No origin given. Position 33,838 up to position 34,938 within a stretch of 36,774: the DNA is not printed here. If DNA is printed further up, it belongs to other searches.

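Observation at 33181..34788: Two tandem uncharacterised radical-SAM-like paralogs inserted into the t6A (Kae1-Sua5-Bud32) operon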

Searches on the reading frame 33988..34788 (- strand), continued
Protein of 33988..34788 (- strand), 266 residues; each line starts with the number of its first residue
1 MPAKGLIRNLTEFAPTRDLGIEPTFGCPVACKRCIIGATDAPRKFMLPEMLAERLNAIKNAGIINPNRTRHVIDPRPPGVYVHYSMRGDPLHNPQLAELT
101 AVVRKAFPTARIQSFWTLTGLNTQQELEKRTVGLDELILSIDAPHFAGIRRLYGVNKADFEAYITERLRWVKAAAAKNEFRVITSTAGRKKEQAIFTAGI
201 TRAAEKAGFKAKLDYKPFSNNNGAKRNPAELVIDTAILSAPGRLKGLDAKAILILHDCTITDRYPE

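Call 50: list_cluster_members(proteins=[P0003, P0004, P0005, P0006, P0007, P0008, P0009, P0011, P0013, P0014])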
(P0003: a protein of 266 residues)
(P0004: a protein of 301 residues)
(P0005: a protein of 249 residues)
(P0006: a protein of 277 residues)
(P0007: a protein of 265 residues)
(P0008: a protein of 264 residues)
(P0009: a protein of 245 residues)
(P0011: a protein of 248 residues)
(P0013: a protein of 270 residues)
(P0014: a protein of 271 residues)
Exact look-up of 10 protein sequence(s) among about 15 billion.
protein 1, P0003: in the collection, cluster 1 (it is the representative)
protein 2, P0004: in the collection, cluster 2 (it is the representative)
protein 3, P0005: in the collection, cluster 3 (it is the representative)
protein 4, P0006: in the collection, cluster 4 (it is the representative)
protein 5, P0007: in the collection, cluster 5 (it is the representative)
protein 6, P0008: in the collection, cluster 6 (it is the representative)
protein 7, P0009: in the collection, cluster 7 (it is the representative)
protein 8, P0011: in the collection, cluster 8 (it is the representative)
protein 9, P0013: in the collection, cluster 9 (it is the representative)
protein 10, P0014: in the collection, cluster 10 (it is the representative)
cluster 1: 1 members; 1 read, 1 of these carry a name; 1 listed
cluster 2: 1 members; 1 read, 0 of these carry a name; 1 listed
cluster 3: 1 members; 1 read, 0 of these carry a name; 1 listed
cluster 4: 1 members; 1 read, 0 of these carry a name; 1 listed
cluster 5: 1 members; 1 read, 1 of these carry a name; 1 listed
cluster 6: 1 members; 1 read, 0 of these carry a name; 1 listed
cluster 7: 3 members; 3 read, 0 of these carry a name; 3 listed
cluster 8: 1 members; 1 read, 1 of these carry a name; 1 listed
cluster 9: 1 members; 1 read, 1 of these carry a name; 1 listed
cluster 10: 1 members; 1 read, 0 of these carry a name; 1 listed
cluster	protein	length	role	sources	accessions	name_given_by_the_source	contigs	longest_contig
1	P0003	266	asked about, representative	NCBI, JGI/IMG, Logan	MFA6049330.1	MAG: hypothetical protein WC792_05305 [Candidatus Micrarchaeia archaeon] | hypothetical protein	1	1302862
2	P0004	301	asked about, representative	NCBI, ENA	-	-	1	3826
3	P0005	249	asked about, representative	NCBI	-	-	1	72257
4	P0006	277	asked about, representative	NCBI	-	-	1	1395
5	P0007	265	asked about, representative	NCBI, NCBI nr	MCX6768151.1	MAG: hypothetical protein NTY90_05515 [Candidatus Micrarchaeota archaeon] | hypothetical protein [Candidatus Micrarchaeota archaeon]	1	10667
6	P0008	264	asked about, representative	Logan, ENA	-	-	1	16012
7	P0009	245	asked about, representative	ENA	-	-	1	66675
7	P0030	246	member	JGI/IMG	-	-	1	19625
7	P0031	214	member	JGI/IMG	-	-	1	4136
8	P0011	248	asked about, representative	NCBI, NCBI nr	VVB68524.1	Uncharacterised protein [Candidatus Norongarragalina meridionalis]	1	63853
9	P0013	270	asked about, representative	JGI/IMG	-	hypothetical protein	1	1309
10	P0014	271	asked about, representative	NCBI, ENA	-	-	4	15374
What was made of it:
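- Every source name is Micrarchaeota, Micrarchaeia or Norongarragalina (call 50).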

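Call 60: predict_structure(alignment_id=A2)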
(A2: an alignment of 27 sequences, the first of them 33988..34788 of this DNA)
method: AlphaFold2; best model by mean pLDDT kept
length: 266 residues; sequences in the alignment: 27
mean_pLDDT: 91.3   pTM: 0.89
mean pLDDT of the five models: 91.3, 90.1, 90.0, 89.6, 88.3
residues with pLDDT >= 90: 214; 70-90: 29; 50-70: 18; < 50: 5
segments of 3 or more residues with pLDDT < 50: 1-5
pLDDT, mean of each block of 10 residues (from residue 1): 55 88 96 92 97 96 85 74 96 98 97 97 98 97 95 92 97 97 95 96 97 76 72 94 95 97 94
secondary structure, 60 per line:
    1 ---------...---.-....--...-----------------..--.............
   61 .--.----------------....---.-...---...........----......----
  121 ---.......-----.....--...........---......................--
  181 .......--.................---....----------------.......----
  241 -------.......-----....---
elements in order: E18-21 E24-26 H48-61 E81-84 H96-106 E111-116 H124-130 E136-140 H143-153 H157-178 E181-187 H190-206 E210-213 E230-236 E248-254 E260-263
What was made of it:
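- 33988..34788 (-): Paralog A, 266 aa. A divergent radical-SAM-fold protein of a family seen only in Micrarchaeota. GC3 is 0.53, an outlier for this contig. The AlphaFold model has pLDDT 91.3 (call 60).
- On Radical SAM superfamily (PF04055): In the model it sits between strand 1 and helix 1 (call 60). The AlphaFold model has pLDDT 91.3 and pTM 0.89 with six beta/alpha units (call 60).
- The AlphaFold model has pLDDT 91.3 and pTM 0.89, with a (beta/alpha)6 pattern plus three C-terminal strands (call 60).
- Tried and rejected: The 27-sequence alignment gave pLDDT 91.3 (call 60).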

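Call 62: fold_search(model_id=the predicted structure, library=pdb)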
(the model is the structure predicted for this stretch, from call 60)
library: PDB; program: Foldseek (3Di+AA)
matches with E <= 10: 1508; with E <= 0.001: 54
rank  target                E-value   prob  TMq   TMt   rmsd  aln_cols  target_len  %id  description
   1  9dgw_C                2.4e-07  1.00  0.53  0.51   9.8       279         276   14  X-ray crystal structure of the Viperin-like enzyme from T. virens with bound CTP and SAM (released 2025-02-12)
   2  9dfw_C                3.7e-07  1.00  0.51  0.49  10.1       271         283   14  X-ray crystal structure of an engineered Viperin-like enzyme from T. virens with bound CTP and SAM (released 2025-02-12)
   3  9dfw_A                4.0e-07  1.00  0.52  0.49  11.1       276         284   13  X-ray crystal structure of an engineered Viperin-like enzyme from T. virens with bound CTP and SAM (released 2025-02-12)
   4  6b4c_I                4.2e-07  1.00  0.49  0.50   9.1       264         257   13  Structure of Viperin from Trichoderma virens (released 2018-07-25)
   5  9dgw_B                4.8e-07  1.00  0.53  0.51   9.9       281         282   14  X-ray crystal structure of the Viperin-like enzyme from T. virens with bound CTP and SAM (released 2025-02-12)
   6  9dgw_A                5.1e-07  1.00  0.53  0.51  10.3       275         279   14  X-ray crystal structure of the Viperin-like enzyme from T. virens with bound CTP and SAM (released 2025-02-12)
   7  6b4c_F                5.8e-07  1.00  0.50  0.51   8.7       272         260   13  Structure of Viperin from Trichoderma virens (released 2018-07-25)
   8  8hzv_C                6.9e-07  1.00  0.49  0.30  11.2       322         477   16  The crystal structure of a Radical SAM Enzyme DesII (released 2024-07-10)
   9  6b4c_B                7.4e-07  1.00  0.48  0.49   9.7       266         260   12  Structure of Viperin from Trichoderma virens (released 2018-07-25)
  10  9dfn                  1.1e-06  1.00  0.53  0.50   9.8       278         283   12  X-ray crystal structure of the second viperin-like enzyme from Trichoderma virens with bound CTP and SAM (released 2025-02-19)
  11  6b4c_G                1.1e-06  1.00  0.47  0.48   9.4       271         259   13  Structure of Viperin from Trichoderma virens (released 2018-07-25)
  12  6q2p_B                1.1e-06  1.00  0.48  0.44  10.4       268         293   14  Crystal structure of mouse viperin bound to cytidine triphosphate and S-adenosylhomocysteine (released 2020-01-22)
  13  8hzv_A                1.4e-06  1.00  0.51  0.31   8.9       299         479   15  The crystal structure of a Radical SAM Enzyme DesII (released 2024-07-10)
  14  6b4c_L                1.5e-06  1.00  0.48  0.50   8.5       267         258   13  Structure of Viperin from Trichoderma virens (released 2018-07-25)
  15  6b4c_A                1.5e-06  1.00  0.43  0.44   7.5       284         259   11  Structure of Viperin from Trichoderma virens (released 2018-07-25)
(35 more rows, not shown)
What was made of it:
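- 33988..34788 (-): Foldseek hits are all radical SAM enzymes (call 62).
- On Radical SAM superfamily (PF04055): Foldseek gives 54 PDB matches at E <= 0.001, and all 50 listed are radical SAM enzymes (call 62).
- Closest known: Viperin. Same: The core size is similar (about 260-280 aa), with a single cluster and a C-terminal extension that closes the barrel (call 62).
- All 50 Foldseek PDB matches listed are radical SAM enzymes (viperin 2e-7, DesII, SkfB, SpeY, PqqE, BlsE, EpeE, BtrN) (call 62). The best Foldseek PDB matches are viperins (E 2e-7, TMq 0.53, call 62), which are of similar size.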

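Call 63: search_protein_families(library=pfam, alignment_id=A2, max_evalue=0.01)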
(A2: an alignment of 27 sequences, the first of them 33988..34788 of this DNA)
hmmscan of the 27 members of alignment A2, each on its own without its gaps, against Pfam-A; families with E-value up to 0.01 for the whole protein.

A. member 1, window:33988-34788:- (266 aa): 1 family
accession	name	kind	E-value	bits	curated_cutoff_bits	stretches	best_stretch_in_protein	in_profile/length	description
PF04055.27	Radical_SAM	-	0.0026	18.4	29.5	0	21-162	1-128/166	Radical SAM superfamily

B. families by the number of members that match (of 27 scanned): 2 families
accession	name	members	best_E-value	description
PF04055.27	Radical_SAM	11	1.5e-07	Radical SAM superfamily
PF13353.11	Fer4_12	3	0.00021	4Fe-4S single cluster domain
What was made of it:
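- On Radical SAM superfamily (PF04055): Across the family, 11 of 27 members match at E <= 0.01, best 1.5e-7 (call 63).
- PF04055 is matched by 11 of 27 members, best E 1.5e-7 (call 63).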

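Call 66: fold_search(model_id=the predicted structure, library=viral)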
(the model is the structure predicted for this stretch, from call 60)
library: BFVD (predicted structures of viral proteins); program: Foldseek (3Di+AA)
matches with E <= 10: 816; with E <= 0.001: 20
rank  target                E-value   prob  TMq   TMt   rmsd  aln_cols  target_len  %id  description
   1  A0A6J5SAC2            8.0e-08  1.00  0.54  0.46   6.0       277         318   15  4Fe4S-binding SPASM domain containing protein [uncultured Caudovirales phage]
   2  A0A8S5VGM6            2.1e-06  1.00  0.48  0.39   7.7       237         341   13  Tungsten cofactor oxidoreductase radical SAM maturase [Myoviridae sp. ctkfK18]
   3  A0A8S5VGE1            3.6e-06  1.00  0.48  0.37   7.3       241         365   14  Fe-S oxidoreductase [Myoviridae sp. ctkfK18]
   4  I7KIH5                9.1e-06  1.00  0.48  0.42   5.1       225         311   15  Radical SAM domain-containing protein [Campylobacter phage CP21]
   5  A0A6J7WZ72            9.7e-06  1.00  0.44  0.55   8.9       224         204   14  Radical_SAM domain containing protein [uncultured Caudovirales phage]
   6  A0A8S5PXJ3            1.3e-05  1.00  0.42  0.34  11.2       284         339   13  Putative Fe-S oxidoreductase [Podoviridae sp. ctIlO27]
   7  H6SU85                1.7e-05  1.00  0.49  0.27   4.5       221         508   14  Radical SAM core domain-containing protein [Campylobacter virus IBB35]
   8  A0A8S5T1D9            1.9e-05  1.00  0.51  0.33   5.1       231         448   13  Fe-S oxidoreductase [Myoviridae sp. ctWb16]
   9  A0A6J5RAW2            5.8e-05  1.00  0.45  0.39  10.5       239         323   13  Radical_SAM domain containing protein [uncultured Caudovirales phage]
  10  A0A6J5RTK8            6.1e-05  1.00  0.51  0.48   8.8       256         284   11  COG0820 Predicted Fe-S-cluster redox enzyme [uncultured Caudovirales phage]
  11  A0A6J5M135            6.5e-05  1.00  0.47  0.35   8.2       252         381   13  Radical_SAM domain containing protein [uncultured Caudovirales phage]
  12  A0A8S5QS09            1.5e-04  1.00  0.51  0.26   4.6       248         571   12  7-cyano-7-deazaguanine synthase [Myoviridae sp. ctgXL3]
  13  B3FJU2                2.0e-04  1.00  0.51  0.46   8.4       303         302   12  Radical SAM core domain-containing protein [Pseudomonas phage 201phi2-1]
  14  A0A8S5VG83            2.9e-04  1.00  0.49  0.36   4.6       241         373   12  Putative Fe-S oxidoreductase [Myoviridae sp. ctkfK18]
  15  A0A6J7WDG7            2.9e-04  1.00  0.44  0.38   7.2       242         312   10  Radical_SAM domain containing protein [uncultured Caudovirales phage]
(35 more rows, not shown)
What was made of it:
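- The best viral matches are phage SPASM radical SAM proteins (call 66).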

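Call 87: search_protein_families(library=ncbifam, alignment_id=A2, max_evalue=0.01)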
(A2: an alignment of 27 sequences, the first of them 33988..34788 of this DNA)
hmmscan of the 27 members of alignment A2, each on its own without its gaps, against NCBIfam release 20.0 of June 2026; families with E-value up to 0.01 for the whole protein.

A. member 1, window:33988-34788:- (266 aa): 0 families

B. families by the number of members that match (of 27 scanned): 11 families
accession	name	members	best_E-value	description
TIGR04317.1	W_rSAM_matur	12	1.1e-09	tungsten cofactor oxidoreductase radical SAM maturase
TIGR04311.1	rSAM_Geo_metal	7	4e-09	radical SAM/SPASM family putative metalloenzyme maturase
TIGR02491.1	NrdG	4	0.00017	anaerobic ribonucleoside-triphosphate reductase activating protein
NF041718.1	rSAM_phane_AMC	1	0.00019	cyclophane-forming radical SAM peptide maturase AmcB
TIGR04340.1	rSAM_ACGX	1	0.0013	radical SAM/SPASM domain protein, ACGX system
NF000424.4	CfrAB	1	0.0015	Cfr family 23S rRNA (adenine(2503)-C(8))-methyltransferase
TIGR04133.1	rSAM_w_lipo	1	0.0018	TIGR04133 family radical SAM/SPASM protein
NF004884.0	PRK06245.1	1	0.0027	7,8-didemethyl-8-hydroxy-5-deazariboflavin synthase subunit CofG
TIGR04053.2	TIGR04053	1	0.0031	TIGR04053 family radical SAM/SPASM domain-containing protein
TIGR04321.1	spiroSPASM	1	0.004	spiro-SPASM protein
TIGR04463.1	rSAM_vs_C_rich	1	0.0041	TIGR04463 family radical SAM/SPASM RiPP maturase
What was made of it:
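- TIGR04317 and TIGR04311, both SPASM-type maturase models, are matched by 12 and 7 members, best 1e-9 and 4e-9 (call 87).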

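Call 91: find_related_loci(query=A5, collection=metagenome_contigs, flank=6000)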
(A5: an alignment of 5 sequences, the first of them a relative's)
Query A5 (266 aa) in metagenome_contigs; peptide patterns used: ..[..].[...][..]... (x = any residue, [..] = any of these).
19 stretches matched a pattern, but none encodes a relative of the query by tblastn (E <= 1e-3).

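Call 92: find_related_loci(query=A5, collection=viral_contigs, flank=6000)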
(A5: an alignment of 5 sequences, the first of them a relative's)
Query A5 (266 aa) in viral_contigs; peptide patterns used: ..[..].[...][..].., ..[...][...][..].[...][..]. (x = any residue, [..] = any of these).
23 stretches matched a pattern, but none encodes a relative of the query by tblastn (E <= 1e-3).

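Call 93: search_dna_similar(query=window:33988-34788:-, collection=plasmids, mode=protein, max_evalue=0.001, max_rows=10)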
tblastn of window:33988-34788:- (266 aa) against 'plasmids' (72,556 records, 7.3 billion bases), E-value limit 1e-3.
No match.
